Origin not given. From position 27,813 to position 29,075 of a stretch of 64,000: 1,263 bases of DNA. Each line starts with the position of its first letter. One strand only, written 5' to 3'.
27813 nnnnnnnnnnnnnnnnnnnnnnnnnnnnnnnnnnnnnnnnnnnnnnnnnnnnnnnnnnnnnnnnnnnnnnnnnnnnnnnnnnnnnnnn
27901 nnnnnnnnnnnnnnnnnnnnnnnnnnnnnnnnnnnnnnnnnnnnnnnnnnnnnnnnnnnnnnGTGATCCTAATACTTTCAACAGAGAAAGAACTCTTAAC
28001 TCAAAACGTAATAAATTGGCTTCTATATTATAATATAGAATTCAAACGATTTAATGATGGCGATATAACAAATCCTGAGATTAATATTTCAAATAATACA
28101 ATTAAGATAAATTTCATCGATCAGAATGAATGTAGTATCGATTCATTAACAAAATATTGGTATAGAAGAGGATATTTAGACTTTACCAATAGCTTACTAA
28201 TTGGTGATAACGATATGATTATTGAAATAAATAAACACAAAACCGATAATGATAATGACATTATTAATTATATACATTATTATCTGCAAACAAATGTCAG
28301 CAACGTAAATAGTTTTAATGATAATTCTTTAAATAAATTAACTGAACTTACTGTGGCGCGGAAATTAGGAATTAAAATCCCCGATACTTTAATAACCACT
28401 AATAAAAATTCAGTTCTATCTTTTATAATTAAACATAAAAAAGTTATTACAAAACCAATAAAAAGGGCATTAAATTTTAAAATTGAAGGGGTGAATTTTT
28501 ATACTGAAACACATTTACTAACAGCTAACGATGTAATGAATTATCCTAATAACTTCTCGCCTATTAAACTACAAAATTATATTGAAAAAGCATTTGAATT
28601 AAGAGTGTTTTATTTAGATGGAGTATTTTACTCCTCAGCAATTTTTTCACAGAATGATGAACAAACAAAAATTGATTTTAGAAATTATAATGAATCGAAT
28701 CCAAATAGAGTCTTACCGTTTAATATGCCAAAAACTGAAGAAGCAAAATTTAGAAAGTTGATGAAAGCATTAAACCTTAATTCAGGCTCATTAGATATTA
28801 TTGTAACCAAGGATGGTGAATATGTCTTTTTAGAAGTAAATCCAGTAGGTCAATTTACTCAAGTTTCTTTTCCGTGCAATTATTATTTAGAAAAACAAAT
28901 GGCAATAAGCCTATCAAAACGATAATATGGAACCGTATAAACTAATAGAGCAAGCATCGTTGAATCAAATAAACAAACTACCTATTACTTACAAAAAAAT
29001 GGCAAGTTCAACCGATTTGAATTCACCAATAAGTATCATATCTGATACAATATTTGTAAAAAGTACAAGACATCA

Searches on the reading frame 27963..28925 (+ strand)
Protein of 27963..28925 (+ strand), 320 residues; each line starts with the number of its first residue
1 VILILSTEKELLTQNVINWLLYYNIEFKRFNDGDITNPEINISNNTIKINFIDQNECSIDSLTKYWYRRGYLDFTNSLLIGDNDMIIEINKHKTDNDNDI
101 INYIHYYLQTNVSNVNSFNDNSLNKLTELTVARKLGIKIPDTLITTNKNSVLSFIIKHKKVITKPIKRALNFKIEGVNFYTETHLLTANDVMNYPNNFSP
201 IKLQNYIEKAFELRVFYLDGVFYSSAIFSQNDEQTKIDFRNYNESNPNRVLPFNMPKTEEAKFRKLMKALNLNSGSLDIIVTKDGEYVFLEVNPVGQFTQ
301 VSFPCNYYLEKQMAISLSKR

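Call 6: search_protein_families(library=ncbifam, proteins=[window:27963-28925:+], max_evalue=0.01)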
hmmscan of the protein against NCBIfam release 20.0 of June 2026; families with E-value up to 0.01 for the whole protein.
window:27963-28925:+ (320 aa): 12 families
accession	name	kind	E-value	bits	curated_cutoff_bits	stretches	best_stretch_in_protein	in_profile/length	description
TIGR04192.1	GRASP_w_spasm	equivalog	6.7e-84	281.9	230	1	2-315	1-316/318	grasp-with-spasm system ATP-grasp peptide maturase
TIGR04185.1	ATPgraspMvdC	equivalog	4.1e-36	124.7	425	1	115-301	115-300/318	MvdC family ATP-grasp ribosomal peptide maturase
TIGR04184.1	ATPgraspMvdD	equivalog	3.1e-35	121.9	475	1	53-301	57-302/321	MvdD family ATP-grasp ribosomal peptide maturase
TIGR04187.1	GRASP_SAV_5884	subfamily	2.8e-31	108.9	350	1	2-303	2-297/312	ATP-grasp ribosomal peptide maturase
TIGR00768.1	rimK_fam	subfamily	1.5e-08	34.4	143.4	1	112-306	75-265/276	RimK family alpha-L-glutamate ligase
NF040720.1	MptN_Meth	equivalog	7.8e-07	28.4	350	1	96-295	74-268/291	tetrahydromethanopterin:alpha-L-glutamate ligase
TIGR04356.1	grasp_GAK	hypoth_equivalog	7.4e-05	22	300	1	123-301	98-267/287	GAK system ATP-grasp enzyme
NF005315.0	PRK06849.1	equivalog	0.00012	21.3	406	1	124-175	116-169/389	hypothetical protein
TIGR01205.1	D_ala_D_alaTIGR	subfamily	0.00045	19.3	245.65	1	210-303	193-294/318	D-alanine--D-alanine ligase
NF003573.0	PRK05246.1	equivalog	0.00099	18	272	1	122-177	118-173/316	glutathione synthase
TIGR01380.1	glut_syn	equivalog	0.0018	17.4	299.05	1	120-169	115-164/312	glutathione synthase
NF002378.0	PRK01372.1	subfamily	0.0031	16.3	243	1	122-303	98-278/305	D-alanine--D-alanine ligase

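Call 7: search_protein_families(library=pfam, proteins=[window:27963-28925:+], max_evalue=0.01)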
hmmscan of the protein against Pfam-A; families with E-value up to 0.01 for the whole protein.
window:27963-28925:+ (320 aa): 2 families
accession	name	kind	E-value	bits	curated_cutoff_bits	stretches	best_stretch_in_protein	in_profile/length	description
PF02955.21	GSH-S_ATP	-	0.00033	20.6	23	1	138-226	11-99/175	Prokaryotic glutathione synthetase, ATP-grasp domain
PF14398.11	ATPgrasp_YheCD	-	0.0015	18.3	26.8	0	118-179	5-69/255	YheC/D like ATP-grasp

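Call 13: find_related_loci(query=window:27963-28922:+, collection=genome_contigs, flank=6000)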
Query window:27963-28922:+ (320 aa) in genome_contigs; peptide patterns used: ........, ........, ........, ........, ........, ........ (x = any residue, [..] = any of these).
55 stretches matched a pattern; 2 encode a relative of the query (tblastn E <= 1e-3); 2 distinct loci.
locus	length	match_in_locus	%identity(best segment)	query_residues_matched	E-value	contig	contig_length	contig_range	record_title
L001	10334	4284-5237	65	1-318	8e-137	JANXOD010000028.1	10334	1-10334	MAG: Sphingobacteriales bacterium isolate 341R_concoct_81_sub 341R_k141_183865, whole genome shotgun sequence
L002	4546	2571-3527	59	1-319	7e-125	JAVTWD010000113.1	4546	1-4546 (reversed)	MAG: Bacteroidota bacterium isolate labscale reactor_MAG5 NODE_7306_length_4546_cov_2.861723, whole genome shotgun seque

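Call 49: search_solved_structures(query=window:27963-28922:+, max_evalue=0.001)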
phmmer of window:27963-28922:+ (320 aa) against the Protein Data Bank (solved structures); distinct sequences matched with E-value up to 0.001: 5.
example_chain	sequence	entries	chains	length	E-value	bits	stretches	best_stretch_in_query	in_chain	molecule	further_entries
5ig9_A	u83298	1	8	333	2.6e-24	89.2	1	120-307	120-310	ATP grasp ligase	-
7m4s_A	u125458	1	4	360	8e-24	87.6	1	122-317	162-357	AMdnB protein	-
7mgv_A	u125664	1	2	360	9.3e-20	74.2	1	124-299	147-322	CdnC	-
5ig8_A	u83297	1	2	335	5e-18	68.5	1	121-301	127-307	ATP grasp ligase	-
9bou_A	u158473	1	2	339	3.2e-05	26.5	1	127-304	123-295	MvdD-like pre-ATP grasp domain-containing protein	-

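Call 50: find_encoding_contigs(protein=window:27963-28925:+, flank=2000, max_places=3)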
Protein window:27963-28925:+ (320 aa): 23 contigs read that carry it; 3 places shown.
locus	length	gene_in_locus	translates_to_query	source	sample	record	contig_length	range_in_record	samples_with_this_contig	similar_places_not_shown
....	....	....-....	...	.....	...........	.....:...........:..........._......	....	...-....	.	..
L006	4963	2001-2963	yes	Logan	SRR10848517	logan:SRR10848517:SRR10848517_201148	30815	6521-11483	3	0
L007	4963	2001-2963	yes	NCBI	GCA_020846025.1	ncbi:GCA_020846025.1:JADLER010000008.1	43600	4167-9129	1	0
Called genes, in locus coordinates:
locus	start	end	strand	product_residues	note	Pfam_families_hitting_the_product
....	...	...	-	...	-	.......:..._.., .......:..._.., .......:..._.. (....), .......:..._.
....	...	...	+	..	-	-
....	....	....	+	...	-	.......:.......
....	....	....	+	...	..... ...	-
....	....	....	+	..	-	-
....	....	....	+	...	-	-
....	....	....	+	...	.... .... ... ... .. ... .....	?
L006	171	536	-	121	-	PF12844:HTH_19, PF13443:HTH_26, PF13560:HTH_31 (weak), PF01381:HTH_3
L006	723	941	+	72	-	-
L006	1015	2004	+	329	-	PF20329:DUF6624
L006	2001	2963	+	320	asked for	-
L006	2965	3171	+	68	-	-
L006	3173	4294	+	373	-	-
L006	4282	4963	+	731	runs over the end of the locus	PF03412:Peptidase_C39, PF00664:ABC_membrane, PF00005:ABC_tran, PF02463:SMC_N (weak)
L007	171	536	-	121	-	PF12844:HTH_19, PF13443:HTH_26, PF13560:HTH_31 (weak), PF01381:HTH_3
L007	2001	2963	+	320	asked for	-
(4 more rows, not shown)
